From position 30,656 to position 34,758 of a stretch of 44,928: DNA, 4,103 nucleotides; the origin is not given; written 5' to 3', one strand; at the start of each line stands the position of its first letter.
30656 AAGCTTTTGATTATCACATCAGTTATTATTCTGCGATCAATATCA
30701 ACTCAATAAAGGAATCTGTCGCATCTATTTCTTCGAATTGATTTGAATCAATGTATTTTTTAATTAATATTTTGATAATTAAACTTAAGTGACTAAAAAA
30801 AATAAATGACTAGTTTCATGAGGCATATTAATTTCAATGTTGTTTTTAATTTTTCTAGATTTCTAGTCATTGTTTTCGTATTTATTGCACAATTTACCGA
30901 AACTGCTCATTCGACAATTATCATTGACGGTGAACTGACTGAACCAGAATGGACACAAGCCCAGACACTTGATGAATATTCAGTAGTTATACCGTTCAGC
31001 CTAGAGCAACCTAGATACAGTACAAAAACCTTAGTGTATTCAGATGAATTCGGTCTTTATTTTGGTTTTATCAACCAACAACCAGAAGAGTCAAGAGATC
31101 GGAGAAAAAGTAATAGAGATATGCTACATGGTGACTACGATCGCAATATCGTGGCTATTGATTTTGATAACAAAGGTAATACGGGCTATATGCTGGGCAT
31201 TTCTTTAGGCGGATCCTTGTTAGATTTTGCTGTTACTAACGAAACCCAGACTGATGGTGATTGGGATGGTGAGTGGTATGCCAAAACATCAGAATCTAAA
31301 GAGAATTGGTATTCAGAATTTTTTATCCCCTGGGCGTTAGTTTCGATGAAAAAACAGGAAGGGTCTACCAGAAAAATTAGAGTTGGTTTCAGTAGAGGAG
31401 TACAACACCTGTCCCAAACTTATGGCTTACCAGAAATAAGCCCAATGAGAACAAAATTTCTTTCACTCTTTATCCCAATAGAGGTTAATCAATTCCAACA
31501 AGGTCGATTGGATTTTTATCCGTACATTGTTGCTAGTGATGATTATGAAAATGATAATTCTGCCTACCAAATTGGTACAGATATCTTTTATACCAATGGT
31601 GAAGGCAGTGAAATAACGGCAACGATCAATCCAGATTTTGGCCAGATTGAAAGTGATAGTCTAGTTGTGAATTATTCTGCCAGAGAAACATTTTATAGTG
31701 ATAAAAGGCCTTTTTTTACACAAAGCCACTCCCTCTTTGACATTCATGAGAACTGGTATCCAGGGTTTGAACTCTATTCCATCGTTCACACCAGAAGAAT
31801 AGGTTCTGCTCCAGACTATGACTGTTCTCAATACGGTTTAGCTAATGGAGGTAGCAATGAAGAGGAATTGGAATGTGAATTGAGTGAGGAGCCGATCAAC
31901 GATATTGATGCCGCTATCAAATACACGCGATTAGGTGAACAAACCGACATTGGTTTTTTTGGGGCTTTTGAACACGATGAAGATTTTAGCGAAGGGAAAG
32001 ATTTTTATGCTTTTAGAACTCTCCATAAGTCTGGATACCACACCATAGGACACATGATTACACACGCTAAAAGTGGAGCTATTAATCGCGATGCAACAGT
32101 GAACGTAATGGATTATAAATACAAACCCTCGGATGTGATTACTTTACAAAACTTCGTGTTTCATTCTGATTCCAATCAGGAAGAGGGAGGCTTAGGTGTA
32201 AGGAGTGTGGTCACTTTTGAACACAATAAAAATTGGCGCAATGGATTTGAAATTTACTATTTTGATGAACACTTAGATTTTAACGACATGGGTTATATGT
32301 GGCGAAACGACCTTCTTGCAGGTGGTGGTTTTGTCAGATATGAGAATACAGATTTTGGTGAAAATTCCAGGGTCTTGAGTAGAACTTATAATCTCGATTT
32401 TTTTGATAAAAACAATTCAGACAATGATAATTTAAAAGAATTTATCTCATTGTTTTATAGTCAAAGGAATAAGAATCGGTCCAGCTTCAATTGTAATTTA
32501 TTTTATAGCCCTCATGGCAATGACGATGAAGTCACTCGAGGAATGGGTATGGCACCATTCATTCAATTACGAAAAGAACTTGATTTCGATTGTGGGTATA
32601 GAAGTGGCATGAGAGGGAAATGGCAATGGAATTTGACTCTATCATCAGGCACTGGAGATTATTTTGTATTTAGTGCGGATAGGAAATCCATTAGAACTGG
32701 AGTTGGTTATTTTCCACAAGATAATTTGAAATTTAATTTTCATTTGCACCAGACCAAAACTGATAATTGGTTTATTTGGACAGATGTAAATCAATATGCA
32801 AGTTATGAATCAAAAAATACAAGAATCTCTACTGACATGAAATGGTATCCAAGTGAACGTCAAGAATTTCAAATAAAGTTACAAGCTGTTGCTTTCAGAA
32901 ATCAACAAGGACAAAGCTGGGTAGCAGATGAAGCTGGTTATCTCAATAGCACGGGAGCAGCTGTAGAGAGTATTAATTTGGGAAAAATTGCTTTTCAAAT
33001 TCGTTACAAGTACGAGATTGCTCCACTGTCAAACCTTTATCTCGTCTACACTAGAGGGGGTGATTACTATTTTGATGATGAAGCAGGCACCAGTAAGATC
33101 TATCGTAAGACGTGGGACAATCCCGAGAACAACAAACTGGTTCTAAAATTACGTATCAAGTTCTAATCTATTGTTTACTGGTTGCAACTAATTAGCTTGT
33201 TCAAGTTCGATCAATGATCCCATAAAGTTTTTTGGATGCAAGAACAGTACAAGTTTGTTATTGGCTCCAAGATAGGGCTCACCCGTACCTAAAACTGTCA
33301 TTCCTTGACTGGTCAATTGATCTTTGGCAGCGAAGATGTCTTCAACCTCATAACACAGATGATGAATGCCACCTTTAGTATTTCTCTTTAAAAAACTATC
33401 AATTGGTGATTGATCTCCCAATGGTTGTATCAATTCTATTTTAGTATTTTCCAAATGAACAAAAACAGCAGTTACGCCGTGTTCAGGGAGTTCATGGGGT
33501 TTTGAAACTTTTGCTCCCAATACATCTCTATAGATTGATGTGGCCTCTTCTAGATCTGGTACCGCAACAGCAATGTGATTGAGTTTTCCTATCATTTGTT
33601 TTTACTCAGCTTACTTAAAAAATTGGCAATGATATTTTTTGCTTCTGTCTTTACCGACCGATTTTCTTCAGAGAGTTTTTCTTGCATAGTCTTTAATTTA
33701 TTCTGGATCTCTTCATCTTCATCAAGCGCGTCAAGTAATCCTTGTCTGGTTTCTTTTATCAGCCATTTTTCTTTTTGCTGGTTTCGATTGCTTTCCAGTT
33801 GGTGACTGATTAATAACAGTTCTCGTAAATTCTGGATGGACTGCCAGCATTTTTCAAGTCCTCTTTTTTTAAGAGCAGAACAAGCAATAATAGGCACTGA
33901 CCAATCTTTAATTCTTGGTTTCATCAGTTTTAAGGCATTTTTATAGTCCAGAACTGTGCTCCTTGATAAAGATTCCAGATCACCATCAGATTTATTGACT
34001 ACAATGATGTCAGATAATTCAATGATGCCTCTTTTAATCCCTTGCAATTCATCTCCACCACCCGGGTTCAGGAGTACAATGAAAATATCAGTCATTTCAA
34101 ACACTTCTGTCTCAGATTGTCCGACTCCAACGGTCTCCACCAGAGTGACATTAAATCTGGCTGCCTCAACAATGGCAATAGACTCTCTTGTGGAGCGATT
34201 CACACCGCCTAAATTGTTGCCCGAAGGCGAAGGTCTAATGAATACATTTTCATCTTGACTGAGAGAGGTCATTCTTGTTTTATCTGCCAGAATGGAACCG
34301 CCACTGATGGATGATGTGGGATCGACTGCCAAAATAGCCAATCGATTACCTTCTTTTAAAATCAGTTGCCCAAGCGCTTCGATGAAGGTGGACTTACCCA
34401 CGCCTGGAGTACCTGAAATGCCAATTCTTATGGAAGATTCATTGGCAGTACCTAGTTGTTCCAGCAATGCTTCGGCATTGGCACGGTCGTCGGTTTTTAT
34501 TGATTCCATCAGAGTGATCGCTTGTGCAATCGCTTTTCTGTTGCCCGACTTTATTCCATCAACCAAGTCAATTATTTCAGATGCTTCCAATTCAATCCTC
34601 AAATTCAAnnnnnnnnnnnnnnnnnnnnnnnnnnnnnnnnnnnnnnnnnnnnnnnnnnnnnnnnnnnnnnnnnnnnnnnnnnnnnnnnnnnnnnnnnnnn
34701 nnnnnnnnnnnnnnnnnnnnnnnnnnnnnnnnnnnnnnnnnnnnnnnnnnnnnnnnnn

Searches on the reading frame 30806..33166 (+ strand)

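Call 8: search_protein_families(library=pfam, proteins=[window:30806-33166:+], max_evalue=0.001)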
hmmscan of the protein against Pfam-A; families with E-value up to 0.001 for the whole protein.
window:30806-33166:+ (786 aa): 1 family
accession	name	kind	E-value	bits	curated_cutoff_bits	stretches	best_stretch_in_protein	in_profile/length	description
PF19313.5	DUF5916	-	1.2e-17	64.4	22.6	2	234-341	4-103/572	Domain of unknown function (DUF5916)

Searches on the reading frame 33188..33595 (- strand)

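Call 8: search_protein_families(library=pfam, proteins=[window:33188-33595:-], max_evalue=0.001)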
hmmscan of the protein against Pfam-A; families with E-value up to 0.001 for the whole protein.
window:33188-33595:- (135 aa): 3 families
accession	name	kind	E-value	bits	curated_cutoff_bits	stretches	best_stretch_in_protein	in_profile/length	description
PF13669.12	Glyoxalase_4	-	6.3e-23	81.6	27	1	6-118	1-109/109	Glyoxalase/Bleomycin resistance protein/Dioxygenase superfamily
PF00903.31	Glyoxalase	-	3.6e-16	60.1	20.6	1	4-104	1-98/121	Glyoxalase/Bleomycin resistance protein/Dioxygenase superfamily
PF13468.12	Glyoxalase_3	-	7.1e-10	39.6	25.1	1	5-104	1-102/176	Glyoxalase-like domain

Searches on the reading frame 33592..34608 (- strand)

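Call 8: search_protein_families(library=pfam, proteins=[window:33592-34608:-], max_evalue=0.001)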
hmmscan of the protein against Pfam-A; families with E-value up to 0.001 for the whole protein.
window:33592-34608:- (338 aa): 4 families
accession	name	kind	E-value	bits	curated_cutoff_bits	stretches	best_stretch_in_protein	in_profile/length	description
PF03308.22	MeaB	-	2.7e-91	305.8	23.1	1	27-297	1-270/273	Methylmalonyl Co-A mutase-associated GTPase MeaB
PF07693.20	KAP_NTPase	-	0.00015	21.6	20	0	45-107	5-68/293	KAP family P-loop domain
PF02492.25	cobW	-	0.00036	20.6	20.7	0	62-209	3-155/180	CobW/HypB/UreG, nucleotide-binding domain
PF03029.23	ATP_bind_1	-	0.00048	20.4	27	0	64-99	1-36/240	Conserved hypothetical ATP binding protein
